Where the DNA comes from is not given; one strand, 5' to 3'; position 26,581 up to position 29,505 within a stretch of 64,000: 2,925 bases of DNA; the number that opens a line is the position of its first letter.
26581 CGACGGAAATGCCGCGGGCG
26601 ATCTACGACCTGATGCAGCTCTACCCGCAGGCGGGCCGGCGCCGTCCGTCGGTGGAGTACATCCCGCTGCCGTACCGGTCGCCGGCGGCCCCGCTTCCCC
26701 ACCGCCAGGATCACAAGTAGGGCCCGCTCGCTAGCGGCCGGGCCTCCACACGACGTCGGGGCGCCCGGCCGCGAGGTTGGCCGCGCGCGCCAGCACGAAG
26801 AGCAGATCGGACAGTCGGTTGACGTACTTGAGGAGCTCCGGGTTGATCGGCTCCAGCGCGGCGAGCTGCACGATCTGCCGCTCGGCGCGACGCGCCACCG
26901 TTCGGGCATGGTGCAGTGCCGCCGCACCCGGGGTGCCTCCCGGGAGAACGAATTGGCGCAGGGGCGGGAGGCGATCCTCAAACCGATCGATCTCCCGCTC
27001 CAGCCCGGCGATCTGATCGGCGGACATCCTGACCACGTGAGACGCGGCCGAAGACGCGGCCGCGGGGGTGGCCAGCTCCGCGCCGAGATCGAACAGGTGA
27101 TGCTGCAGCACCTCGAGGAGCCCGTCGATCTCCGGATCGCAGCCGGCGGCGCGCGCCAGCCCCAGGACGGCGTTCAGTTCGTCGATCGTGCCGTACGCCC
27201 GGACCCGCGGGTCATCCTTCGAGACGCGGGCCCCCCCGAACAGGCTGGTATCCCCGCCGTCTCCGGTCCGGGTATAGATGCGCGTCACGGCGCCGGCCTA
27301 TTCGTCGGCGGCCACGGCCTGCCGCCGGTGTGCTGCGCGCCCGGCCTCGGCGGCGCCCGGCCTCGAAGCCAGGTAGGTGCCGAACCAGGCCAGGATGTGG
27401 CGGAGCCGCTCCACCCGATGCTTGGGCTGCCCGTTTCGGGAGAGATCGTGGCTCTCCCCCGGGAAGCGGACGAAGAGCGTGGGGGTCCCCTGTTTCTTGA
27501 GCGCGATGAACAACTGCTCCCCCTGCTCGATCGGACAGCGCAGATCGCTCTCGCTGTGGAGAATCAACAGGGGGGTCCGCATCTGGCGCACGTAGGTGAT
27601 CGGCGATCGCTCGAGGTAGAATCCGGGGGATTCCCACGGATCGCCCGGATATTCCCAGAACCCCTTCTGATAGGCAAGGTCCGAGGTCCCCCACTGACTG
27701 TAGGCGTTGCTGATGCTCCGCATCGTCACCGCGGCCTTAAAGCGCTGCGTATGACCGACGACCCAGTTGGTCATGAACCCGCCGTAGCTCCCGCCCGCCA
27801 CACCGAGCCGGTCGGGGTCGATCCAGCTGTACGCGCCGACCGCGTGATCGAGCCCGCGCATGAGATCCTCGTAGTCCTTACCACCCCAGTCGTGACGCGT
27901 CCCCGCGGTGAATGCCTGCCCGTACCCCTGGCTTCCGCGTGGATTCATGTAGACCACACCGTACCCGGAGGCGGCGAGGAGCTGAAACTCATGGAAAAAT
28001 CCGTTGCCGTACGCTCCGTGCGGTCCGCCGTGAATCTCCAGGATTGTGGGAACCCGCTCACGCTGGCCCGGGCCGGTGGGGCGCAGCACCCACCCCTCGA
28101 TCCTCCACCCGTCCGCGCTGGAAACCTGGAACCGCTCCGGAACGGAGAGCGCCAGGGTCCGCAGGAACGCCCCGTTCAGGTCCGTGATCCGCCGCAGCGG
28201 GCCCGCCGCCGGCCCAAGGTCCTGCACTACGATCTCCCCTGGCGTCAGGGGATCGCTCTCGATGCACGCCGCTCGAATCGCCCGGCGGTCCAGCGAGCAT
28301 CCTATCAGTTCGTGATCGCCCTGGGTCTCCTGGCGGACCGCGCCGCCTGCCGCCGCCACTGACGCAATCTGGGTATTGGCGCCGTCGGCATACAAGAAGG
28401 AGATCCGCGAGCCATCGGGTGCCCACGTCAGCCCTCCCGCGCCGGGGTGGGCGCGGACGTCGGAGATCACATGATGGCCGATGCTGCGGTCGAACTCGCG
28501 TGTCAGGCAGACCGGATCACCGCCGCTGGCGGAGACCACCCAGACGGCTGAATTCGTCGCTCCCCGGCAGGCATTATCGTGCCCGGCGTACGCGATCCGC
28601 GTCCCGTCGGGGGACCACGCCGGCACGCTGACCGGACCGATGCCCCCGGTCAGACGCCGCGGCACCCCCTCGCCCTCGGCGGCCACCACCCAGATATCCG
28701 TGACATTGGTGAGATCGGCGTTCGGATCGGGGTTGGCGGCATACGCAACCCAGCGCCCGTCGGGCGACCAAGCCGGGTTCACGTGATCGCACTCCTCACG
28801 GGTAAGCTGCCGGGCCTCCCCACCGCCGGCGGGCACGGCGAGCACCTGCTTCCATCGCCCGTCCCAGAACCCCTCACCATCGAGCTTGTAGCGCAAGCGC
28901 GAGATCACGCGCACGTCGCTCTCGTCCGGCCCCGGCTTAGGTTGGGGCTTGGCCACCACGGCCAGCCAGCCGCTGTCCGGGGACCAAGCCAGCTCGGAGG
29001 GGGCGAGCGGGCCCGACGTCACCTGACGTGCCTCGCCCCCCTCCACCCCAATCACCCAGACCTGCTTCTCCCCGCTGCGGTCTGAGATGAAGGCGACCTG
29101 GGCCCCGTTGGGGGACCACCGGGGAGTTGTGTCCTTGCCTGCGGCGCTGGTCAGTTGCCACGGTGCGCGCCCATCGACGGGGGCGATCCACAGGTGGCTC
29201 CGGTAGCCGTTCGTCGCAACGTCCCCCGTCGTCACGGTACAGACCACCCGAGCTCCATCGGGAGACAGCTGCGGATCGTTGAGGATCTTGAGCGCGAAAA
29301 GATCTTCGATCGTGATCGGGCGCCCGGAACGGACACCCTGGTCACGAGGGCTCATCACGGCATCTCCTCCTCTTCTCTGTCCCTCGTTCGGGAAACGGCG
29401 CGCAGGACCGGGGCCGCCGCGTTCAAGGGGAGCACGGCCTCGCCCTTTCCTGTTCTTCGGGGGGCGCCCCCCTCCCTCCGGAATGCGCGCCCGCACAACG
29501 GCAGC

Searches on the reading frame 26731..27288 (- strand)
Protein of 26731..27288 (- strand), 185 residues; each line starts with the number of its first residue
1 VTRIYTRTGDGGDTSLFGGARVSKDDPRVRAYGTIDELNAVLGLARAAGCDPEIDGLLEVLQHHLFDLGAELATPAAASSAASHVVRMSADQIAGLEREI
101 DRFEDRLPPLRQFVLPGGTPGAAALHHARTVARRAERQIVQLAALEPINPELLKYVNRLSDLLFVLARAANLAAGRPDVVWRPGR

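Call 78: search_protein_families(library=ncbifam, proteins=[window:26731-27288:-], max_evalue=0.00001)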
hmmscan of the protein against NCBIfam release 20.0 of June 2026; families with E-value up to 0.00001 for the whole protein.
window:26731-27288:- (185 aa): 1 family
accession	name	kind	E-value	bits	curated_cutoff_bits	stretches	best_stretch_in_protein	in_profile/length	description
TIGR00636.1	PduO_Nterm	equivalog_domain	1.1e-60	204.3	108.45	1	5-182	1-171/171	cob(I)yrinic acid a,c-diamide adenosyltransferase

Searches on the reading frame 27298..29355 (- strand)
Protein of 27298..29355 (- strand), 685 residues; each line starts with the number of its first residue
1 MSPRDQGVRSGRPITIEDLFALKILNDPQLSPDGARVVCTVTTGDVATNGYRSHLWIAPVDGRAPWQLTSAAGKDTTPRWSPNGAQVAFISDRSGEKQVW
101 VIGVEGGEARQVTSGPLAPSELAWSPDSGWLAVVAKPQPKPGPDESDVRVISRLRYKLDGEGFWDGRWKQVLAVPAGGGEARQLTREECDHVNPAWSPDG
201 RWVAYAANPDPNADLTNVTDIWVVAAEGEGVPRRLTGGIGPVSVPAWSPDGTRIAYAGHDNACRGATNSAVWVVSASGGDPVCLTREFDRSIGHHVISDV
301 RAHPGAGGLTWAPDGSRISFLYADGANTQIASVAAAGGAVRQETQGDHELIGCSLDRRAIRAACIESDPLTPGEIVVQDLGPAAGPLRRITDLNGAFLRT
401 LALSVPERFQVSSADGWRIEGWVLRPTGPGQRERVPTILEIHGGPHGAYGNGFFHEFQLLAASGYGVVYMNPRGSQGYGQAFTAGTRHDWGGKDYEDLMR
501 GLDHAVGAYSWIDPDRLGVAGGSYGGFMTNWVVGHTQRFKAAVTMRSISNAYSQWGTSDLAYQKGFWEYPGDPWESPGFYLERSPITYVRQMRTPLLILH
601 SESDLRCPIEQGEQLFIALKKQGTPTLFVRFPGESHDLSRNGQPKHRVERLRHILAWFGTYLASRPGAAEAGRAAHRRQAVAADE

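Call 4: search_protein_families(library=pfam, proteins=[window:27298-29355:-], max_evalue=0.01)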
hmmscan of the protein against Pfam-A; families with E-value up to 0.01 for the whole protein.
window:27298-29355:- (685 aa): 12 families
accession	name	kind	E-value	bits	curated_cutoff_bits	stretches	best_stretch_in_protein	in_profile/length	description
PF00326.27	Peptidase_S9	-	4.3e-53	180.4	22.6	1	453-663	3-211/213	Prolyl oligopeptidase family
PF07676.18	PD40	-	4.8e-23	81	20.9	2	67-101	3-38/38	WD40-like Beta Propeller Repeat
PF00930.27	DPPIV_N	-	9.6e-13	48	22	1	31-116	1-82/354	Dipeptidyl peptidase IV (DPP IV) N-terminal region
PF05448.18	AXE1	-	9.5e-09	34.9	21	1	412-544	62-205/321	Acetyl xylan esterase (AXE1)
PF20434.5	BD-FAE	-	4.6e-07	30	26.8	1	432-616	10-212/215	BD-FAE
PF25174.1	Beta-prop_THOC3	-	8.9e-05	22.1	305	0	74-133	90-146/272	THOC3 beta-propeller domain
PF00561.26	Abhydrolase_1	-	0.00055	20.1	25.8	1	436-552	1-113/245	alpha/beta hydrolase fold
PF10647.15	Gmad1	-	0.00065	20.1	20.5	0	77-136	27-83/251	Lipoprotein LpqB beta-propeller domain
PF00400.38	WD40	-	0.0028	18.6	27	0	246-264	18-36/39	WD domain, G-beta repeat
PF12146.15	Hydrolase_4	-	0.005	16.6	27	0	590-637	188-233/239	Serine aminopeptidase, S33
PF12894.13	ANAPC4_WD40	-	0.0052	17.4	22.9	0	308-333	43-67/91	Anaphase-promoting complex subunit 4 WD40 domain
PF01738.24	DLH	-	0.0058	16.7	21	0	514-659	96-214/217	Dienelactone hydrolase family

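Call 5: search_protein_families(library=ncbifam, proteins=[window:27298-29355:-], max_evalue=0.01)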
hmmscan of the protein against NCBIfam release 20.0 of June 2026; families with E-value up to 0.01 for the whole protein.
window:27298-29355:- (685 aa): 7 families
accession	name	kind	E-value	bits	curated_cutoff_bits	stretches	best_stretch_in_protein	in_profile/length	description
NF053518.1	DipepPtdsDpp5Prph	equivalog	6.1e-73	246.4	900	2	194-662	200-654/655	dipeptidyl-peptidase Dpp5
NF033523.0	lasso_peptidase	equivalog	7.4e-56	190.2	400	3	307-662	280-637/638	Atxe2 family lasso peptide isopeptidase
TIGR02800.1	propeller_TolB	equivalog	3.2e-28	98.8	343.15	2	28-136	240-342/418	Tol-Pal system beta propeller repeat protein TolB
NF002183.0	PRK01029.1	equivalog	3.1e-20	72.6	405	2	26-132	284-386/429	Tol-Pal system protein TolB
NF050058.1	e_dPHAscl_type1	hypoth_equivalog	3.4e-06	26.7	150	1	426-548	15-138/276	extracellular catalytic domain type 1 short-chain-length polyhydroxyalkanoate depolymerase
NF003124.0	PRK04043.1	equivalog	0.0028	16.5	428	0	52-112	256-316/419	Tol-Pal system protein TolB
NF052354.1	EstLipQMycob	equivalog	0.0035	16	700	1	575-627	312-364/418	esterase LipQ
